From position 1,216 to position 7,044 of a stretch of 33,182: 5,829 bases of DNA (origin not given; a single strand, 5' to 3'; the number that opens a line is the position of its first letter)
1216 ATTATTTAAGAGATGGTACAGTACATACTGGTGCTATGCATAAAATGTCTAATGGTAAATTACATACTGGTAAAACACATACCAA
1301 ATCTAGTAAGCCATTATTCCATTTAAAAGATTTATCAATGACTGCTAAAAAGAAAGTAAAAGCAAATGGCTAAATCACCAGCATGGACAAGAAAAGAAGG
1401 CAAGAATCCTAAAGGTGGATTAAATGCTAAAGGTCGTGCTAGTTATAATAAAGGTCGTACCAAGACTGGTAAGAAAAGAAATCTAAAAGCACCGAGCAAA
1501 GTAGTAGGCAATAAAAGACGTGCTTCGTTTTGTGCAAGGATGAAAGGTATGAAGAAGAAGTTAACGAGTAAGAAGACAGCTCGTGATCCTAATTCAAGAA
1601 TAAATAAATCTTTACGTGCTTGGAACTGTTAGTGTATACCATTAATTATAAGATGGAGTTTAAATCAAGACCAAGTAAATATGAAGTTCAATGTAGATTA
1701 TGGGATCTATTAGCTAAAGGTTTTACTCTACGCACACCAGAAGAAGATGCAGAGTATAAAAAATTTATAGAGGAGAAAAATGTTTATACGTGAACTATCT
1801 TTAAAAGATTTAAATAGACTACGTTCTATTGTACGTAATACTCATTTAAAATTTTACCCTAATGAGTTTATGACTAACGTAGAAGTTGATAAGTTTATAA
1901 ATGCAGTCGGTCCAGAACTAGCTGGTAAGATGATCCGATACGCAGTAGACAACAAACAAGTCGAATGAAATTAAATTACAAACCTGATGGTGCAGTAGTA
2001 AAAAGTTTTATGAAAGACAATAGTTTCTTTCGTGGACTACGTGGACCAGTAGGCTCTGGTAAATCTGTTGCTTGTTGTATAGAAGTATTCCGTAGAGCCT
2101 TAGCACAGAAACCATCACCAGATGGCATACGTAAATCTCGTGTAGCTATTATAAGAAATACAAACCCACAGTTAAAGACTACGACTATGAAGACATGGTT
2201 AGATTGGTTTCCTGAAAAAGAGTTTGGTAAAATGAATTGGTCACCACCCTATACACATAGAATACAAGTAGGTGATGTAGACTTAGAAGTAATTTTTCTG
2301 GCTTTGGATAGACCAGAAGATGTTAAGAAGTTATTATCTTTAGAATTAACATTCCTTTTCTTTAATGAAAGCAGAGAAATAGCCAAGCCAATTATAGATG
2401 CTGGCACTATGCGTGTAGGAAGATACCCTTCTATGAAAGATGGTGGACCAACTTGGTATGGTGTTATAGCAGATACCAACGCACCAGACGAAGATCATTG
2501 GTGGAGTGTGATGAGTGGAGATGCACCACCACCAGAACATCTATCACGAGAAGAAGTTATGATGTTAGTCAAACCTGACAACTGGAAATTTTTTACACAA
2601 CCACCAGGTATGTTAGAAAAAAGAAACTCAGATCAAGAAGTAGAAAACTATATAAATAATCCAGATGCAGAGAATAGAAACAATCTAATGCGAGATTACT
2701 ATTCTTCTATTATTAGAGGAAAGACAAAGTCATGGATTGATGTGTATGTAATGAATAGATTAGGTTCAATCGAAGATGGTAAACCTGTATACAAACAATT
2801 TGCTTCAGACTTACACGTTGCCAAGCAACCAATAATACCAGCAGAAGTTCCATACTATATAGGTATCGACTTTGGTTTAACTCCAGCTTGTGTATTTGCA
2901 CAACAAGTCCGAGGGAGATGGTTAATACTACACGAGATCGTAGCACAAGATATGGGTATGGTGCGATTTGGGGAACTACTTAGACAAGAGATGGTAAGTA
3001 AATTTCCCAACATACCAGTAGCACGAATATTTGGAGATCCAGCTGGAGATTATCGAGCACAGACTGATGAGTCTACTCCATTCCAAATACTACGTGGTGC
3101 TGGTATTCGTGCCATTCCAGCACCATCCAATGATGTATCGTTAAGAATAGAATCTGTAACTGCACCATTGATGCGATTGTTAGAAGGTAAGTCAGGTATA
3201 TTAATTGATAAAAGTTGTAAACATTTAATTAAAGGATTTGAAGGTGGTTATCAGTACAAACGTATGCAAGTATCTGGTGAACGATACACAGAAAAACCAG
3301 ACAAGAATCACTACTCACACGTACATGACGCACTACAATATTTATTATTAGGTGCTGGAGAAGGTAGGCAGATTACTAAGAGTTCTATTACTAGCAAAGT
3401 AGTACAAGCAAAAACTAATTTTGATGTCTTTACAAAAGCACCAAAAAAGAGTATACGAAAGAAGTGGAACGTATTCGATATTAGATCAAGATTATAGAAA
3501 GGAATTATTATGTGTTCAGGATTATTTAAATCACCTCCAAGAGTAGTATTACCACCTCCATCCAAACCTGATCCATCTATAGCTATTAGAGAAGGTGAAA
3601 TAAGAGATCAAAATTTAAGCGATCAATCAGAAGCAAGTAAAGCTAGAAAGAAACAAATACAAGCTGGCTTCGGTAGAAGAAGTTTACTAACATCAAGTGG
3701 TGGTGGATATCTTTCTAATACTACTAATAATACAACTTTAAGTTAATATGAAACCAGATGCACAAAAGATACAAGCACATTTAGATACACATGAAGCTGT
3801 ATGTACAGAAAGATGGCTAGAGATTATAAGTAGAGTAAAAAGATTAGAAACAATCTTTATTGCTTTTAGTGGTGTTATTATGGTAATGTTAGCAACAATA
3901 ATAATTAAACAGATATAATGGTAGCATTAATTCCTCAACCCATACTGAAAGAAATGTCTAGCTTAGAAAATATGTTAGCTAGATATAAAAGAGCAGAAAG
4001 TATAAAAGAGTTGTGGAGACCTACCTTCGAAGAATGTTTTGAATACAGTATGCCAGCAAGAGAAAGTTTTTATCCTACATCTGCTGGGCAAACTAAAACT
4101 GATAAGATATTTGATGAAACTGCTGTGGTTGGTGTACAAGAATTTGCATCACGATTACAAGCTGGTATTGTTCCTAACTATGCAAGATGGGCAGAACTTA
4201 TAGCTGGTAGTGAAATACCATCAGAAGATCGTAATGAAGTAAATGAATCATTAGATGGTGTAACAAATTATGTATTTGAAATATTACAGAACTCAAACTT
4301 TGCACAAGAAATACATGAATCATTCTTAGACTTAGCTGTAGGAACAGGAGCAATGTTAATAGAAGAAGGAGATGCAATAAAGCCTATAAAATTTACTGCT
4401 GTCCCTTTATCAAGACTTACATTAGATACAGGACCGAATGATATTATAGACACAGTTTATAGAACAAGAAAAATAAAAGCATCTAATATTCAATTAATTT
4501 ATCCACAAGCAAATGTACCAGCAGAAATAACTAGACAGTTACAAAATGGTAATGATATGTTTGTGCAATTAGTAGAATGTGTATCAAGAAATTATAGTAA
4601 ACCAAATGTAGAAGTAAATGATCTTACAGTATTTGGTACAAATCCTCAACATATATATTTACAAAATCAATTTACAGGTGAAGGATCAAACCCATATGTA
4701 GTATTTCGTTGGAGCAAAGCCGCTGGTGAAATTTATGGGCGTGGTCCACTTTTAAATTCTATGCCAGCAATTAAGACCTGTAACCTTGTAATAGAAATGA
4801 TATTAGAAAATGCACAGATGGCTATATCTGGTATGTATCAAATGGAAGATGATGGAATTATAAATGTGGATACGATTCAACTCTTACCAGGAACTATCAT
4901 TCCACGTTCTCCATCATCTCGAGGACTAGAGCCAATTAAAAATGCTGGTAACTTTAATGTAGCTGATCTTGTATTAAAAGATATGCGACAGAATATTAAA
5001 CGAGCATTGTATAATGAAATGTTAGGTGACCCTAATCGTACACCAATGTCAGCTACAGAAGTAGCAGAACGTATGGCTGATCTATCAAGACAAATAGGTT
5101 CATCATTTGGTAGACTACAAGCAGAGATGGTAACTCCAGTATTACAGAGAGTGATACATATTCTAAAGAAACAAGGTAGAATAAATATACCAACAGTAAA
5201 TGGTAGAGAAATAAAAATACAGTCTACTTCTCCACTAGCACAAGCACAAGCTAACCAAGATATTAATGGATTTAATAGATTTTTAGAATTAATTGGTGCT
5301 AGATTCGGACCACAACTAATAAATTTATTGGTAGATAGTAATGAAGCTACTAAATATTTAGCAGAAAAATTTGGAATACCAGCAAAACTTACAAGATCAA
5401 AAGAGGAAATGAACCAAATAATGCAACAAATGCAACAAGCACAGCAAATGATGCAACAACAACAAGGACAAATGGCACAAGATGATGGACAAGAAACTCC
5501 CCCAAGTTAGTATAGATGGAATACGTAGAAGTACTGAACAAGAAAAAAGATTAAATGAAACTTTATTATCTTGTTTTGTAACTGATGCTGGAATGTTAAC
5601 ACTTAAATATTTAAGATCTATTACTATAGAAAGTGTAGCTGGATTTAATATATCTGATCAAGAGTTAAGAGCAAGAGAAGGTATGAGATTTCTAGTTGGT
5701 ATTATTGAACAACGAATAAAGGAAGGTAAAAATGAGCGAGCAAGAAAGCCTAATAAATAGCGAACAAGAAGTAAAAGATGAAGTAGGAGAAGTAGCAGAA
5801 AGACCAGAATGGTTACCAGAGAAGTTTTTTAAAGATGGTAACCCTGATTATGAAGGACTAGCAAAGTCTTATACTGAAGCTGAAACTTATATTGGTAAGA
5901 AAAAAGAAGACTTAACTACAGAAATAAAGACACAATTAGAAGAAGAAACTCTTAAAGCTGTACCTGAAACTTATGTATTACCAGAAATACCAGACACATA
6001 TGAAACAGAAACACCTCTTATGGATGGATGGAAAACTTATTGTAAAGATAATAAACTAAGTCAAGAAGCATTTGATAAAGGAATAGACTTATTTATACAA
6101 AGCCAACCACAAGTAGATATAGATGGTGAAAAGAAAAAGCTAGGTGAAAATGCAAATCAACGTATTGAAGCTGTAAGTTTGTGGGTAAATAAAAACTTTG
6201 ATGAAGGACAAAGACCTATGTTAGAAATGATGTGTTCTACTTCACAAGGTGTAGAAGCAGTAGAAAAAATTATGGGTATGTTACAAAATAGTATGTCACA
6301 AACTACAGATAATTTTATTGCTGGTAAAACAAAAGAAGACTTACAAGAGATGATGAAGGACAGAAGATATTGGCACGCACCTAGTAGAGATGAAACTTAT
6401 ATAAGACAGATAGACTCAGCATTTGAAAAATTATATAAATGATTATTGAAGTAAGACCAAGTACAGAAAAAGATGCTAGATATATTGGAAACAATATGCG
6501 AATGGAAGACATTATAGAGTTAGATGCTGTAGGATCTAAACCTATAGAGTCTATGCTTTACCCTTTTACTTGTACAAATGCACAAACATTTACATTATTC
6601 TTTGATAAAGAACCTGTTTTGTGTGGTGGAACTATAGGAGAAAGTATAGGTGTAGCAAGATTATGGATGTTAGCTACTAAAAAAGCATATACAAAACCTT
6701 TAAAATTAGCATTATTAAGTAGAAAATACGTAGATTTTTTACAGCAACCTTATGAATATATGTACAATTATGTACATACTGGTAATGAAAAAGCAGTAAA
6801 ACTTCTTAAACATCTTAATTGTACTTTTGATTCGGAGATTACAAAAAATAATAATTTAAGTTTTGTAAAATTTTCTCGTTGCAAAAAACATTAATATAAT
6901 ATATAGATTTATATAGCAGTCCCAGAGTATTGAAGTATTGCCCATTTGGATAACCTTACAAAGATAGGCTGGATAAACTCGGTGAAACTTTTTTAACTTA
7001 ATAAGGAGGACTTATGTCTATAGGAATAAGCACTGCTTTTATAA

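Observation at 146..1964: A 1.8-kb cluster of ten tiny overlapping ORFs, mostly extremely Lys/Arg-rich, sits between terS and terL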

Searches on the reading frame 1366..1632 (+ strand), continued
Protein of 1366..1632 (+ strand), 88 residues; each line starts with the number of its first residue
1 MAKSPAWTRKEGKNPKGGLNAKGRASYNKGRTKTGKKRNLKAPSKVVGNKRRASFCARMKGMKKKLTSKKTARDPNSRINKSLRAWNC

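Call 72: get_annotated_region(hit=H83, flank=3500)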
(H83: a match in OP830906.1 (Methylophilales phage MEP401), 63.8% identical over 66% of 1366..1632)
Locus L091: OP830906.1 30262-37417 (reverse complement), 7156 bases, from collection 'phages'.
description: Methylophilales phage MEP401, complete genome.
organism: Methylophilales phage MEP401 (NCBI taxid 3003800)
taxonomy: Viruses; Duplodnaviria; Heunggongvirae; Uroviricota; Caudoviricetes; Zobellviridae
host: Methylophilales bacterium FZCC0133; source: seawater; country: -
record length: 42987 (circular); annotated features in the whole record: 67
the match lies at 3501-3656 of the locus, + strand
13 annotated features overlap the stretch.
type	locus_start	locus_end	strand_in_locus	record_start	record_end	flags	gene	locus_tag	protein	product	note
CDS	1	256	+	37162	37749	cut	-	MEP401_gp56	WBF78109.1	hypothetical protein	-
CDS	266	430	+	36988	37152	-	-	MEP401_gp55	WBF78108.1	hypothetical protein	-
CDS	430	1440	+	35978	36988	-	-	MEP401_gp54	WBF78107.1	tail structural protein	-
CDS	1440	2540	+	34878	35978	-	-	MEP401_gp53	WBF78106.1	tail fiber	-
CDS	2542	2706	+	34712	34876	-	-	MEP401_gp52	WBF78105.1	hypothetical protein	-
CDS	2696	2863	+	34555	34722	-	-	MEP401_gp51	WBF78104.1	hypothetical protein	-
CDS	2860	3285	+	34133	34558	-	-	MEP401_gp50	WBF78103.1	hypothetical protein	-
CDS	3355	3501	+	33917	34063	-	-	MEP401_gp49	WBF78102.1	hypothetical protein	-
CDS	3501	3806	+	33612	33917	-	-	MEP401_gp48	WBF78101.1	hypothetical protein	-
CDS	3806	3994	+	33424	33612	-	-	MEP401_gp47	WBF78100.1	hypothetical protein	-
CDS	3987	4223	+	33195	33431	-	-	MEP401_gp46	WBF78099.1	hypothetical protein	-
CDS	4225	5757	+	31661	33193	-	-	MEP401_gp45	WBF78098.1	terminase large subunit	-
CDS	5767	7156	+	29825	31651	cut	-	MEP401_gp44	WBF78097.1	portal protein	-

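Call 82: predict_structure(alignment_id=A2)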
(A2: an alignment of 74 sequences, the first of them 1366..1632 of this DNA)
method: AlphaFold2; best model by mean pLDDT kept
length: 88 residues; sequences in the alignment: 74
mean_pLDDT: 74.6   pTM: 0.49
mean pLDDT of the five models: 74.6, 70.4, 67.6, 67.6, 62.0
residues with pLDDT >= 90: 3; 70-90: 50; 50-70: 34; < 50: 1
segments of 3 or more residues with pLDDT < 50: none
pLDDT, mean of each block of 10 residues (from residue 1): 54 58 71 68 77 87 86 87 86
secondary structure, 60 per line:
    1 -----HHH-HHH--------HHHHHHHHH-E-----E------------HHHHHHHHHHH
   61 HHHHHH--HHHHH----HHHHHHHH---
elements in order: H21-29 H50-66 H69-73 H78-85

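Call 84: fold_search(model_id=the predicted structure, library=pdb)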
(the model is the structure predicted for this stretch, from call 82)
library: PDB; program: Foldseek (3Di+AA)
matches with E <= 10: 0; with E <= 0.001: 0
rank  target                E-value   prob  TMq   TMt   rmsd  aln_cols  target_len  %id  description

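Call 86: fold_search(model_id=the predicted structure, library=viral)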
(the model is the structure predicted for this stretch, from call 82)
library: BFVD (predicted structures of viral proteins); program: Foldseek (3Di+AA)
matches with E <= 10: 21; with E <= 0.001: 14
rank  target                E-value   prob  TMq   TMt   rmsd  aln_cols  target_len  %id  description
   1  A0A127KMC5            8.1e-07  1.00  0.59  0.52   4.5        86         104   70  DUF6321 domain-containing protein [Cyanophage S-RIM32]
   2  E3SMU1                1.1e-06  1.00  0.60  0.27   4.6        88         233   70  DUF6321 domain-containing protein [Prochlorococcus phage P-HM1]
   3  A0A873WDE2            1.6e-06  1.00  0.57  0.32   4.5        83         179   72  DUF6321 domain-containing protein [Synechococcus phage S-H38]
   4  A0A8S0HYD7            2.0e-06  1.00  0.58  0.38   4.4        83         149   71  (no name in the UniProt tables at hand)
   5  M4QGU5                2.4e-06  1.00  0.57  0.34   4.5        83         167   75  DUF6321 domain-containing protein [Prochlorococcus phage MED4-213]
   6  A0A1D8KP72            3.7e-06  1.00  0.59  0.10   4.2        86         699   76  DUF6321 domain-containing protein [Synechococcus phage S-CAM9]
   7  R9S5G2                3.9e-06  1.00  0.60  0.19   4.5        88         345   68  DUF6321 domain-containing protein [Prochlorococcus phage P-SSM3]
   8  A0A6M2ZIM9            6.1e-06  1.00  0.60  0.14   4.5        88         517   68  Virion protein [Synechococcus phage S-SCSM1]
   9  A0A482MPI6            8.4e-06  1.00  0.61  0.12   4.2        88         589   66  DUF6321 domain-containing protein [Synechococcus phage S-RIM8]
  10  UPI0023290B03         1.2e-05  1.00  0.59  0.36   4.5        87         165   63  (no name look-up for this kind of identifier)
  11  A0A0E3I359            2.2e-05  1.00  0.59  0.09   4.5        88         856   61  DUF6321 domain-containing protein [Synechococcus phage ACG-2014f]
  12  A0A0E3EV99            3.9e-05  1.00  0.60  0.10   4.4        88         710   61  DUF6321 domain-containing protein [Synechococcus phage ACG-2014f]
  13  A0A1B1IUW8            2.3e-04  1.00  0.61  0.11   4.4        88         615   55  (no name in the UniProt tables at hand)
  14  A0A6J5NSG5            5.5e-04  1.00  0.56  0.20   4.6        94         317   48  DUF6321 domain-containing protein [uncultured Caudovirales phage]
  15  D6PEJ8                1.4e-03  1.00  0.42  0.57   4.3        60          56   77  (no name in the UniProt tables at hand)
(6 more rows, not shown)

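Call 96: get_annotated_region(hit=H34, flank=2500)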
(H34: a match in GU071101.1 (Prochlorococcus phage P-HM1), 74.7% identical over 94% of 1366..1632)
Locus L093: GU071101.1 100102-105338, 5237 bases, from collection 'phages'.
description: Prochlorococcus phage P-HM1, complete genome.
organism: Prochlorococcus phage P-HM1 (NCBI taxid 445700)
taxonomy: Viruses; Duplodnaviria; Heunggongvirae; Uroviricota; Caudoviricetes; Eurybiavirus; Eurybiavirus PHM2
host: Prochlorococcus sp. MED4; source: -; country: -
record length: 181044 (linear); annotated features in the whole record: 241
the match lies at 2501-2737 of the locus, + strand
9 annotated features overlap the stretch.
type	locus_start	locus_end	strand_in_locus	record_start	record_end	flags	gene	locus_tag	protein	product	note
CDS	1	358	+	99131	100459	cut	gp14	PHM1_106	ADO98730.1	neck protein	T4-LIKE GC: 117; similar to Synechococcus phage S-SM1 protein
CDS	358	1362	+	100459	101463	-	gp15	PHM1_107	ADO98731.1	proximal tail sheath stabilization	T4-LIKE GC: 118; similar to Synechococcus phage S-SM1 protein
CDS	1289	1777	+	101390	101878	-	gp16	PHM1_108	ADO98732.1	terminase DNA packaging enzyme small subunit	T4-LIKE GC: 120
CDS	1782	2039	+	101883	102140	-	-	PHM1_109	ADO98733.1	hypothetical protein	T4-LIKE GC: 520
CDS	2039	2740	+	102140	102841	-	-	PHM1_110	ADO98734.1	hypothetical protein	T4-LIKE GC: 119; similar to Synechococcus phage S-SM1 protein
CDS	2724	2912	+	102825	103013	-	-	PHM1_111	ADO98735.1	hypothetical protein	T4-LIKE GC: 521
CDS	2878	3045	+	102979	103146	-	-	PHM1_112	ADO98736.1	hypothetical protein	T4-LIKE GC: 522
CDS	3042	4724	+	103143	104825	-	gp17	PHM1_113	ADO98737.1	terminase DNA packaging enzyme large subunit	T4-LIKE GC: 124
CDS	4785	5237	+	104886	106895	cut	gp18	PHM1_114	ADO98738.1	tail sheath monomer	T4-LIKE GC: 125; similar to Synechococcus phage S-SM1 protein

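Call 97: get_annotated_region(hit=H30, flank=2500)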
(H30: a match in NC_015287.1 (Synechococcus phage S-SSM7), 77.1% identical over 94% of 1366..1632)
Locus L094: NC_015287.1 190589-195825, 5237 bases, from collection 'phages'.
description: Synechococcus phage S-SSM7, complete genome.
organism: Synechococcus phage S-SSM7 (NCBI taxid 445686)
taxonomy: Viruses; Duplodnaviria; Heunggongvirae; Uroviricota; Caudoviricetes; Kyanoviridae; Lipsvirus; Lipsvirus ssm7
host: Synechococcus sp. WH8109; source: Sargasso Sea; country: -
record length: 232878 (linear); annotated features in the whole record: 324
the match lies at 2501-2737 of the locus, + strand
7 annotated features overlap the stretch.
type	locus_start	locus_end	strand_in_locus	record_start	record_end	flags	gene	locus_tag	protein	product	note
CDS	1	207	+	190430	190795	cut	-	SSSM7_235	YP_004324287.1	hypothetical protein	T4-LIKE GC: 422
CDS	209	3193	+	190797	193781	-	-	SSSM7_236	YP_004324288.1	hypothetical protein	T4-LIKE GC: 119; similar to Synechococcus phage S-SM1 protein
CDS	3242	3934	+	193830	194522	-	-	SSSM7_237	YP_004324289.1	hypothetical protein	T4-LIKE GC: 1372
CDS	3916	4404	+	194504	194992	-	hn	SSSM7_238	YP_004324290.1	hemagglutinin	T4-LIKE GC: 395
CDS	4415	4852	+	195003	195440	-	-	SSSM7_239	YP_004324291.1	NAD synthetase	T4-LIKE GC: 213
CDS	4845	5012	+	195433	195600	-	-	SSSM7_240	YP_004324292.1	hypothetical protein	T4-LIKE GC: 1373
CDS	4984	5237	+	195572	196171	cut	-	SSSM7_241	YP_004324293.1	hypothetical protein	T4-LIKE GC: 1374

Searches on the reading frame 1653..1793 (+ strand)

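Call 6: search_protein_families(library=phrogs, proteins=[window:1653-1793:+], max_evalue=1)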
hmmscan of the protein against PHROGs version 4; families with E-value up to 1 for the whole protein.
window:1653-1793:+ (46 aa): 1 family
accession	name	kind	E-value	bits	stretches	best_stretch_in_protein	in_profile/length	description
phrog_10738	-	unknown function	0.17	13.4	1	16-41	61-86/87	-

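Call 7: search_protein_families(library=pfam, proteins=[window:1653-1793:+], max_evalue=1)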
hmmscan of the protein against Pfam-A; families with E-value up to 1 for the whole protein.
window:1653-1793:+ (46 aa): 0 families

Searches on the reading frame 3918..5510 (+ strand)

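Call 64: search_protein_families(library=phrogs, proteins=[window:3918-5510:+], max_evalue=0.00001)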
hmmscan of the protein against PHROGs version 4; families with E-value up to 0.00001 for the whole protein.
window:3918-5510:+ (530 aa): 4 families
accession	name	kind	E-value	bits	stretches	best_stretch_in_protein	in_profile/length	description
phrog_332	-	connector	9.8e-94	315.7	1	16-527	11-540/560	head-tail adaptor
phrog_21643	-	unknown function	1e-34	120.9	1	287-521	3-241/268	-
phrog_449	-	connector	1.2e-28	101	1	20-527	9-510/520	head-tail adaptor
phrog_21528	-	unknown function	3.3e-25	89.9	1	30-224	17-215/224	-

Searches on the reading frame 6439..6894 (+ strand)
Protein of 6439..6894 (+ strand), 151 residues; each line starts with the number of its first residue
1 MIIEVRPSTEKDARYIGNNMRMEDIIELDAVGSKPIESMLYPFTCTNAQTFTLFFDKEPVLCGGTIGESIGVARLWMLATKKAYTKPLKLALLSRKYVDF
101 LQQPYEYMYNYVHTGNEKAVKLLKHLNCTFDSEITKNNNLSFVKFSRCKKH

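Call 64: search_protein_families(library=phrogs, proteins=[window:6439-6894:+], max_evalue=0.00001)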
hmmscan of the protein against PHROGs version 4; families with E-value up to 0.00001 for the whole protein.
window:6439-6894:+ (151 aa): 2 families
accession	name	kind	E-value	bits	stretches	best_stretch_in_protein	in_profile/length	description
phrog_308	-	head and packaging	6.8e-25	89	1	3-147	3-148/151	internal virion protein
phrog_4177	-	unknown function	2.5e-06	28.6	1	48-134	40-126/143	-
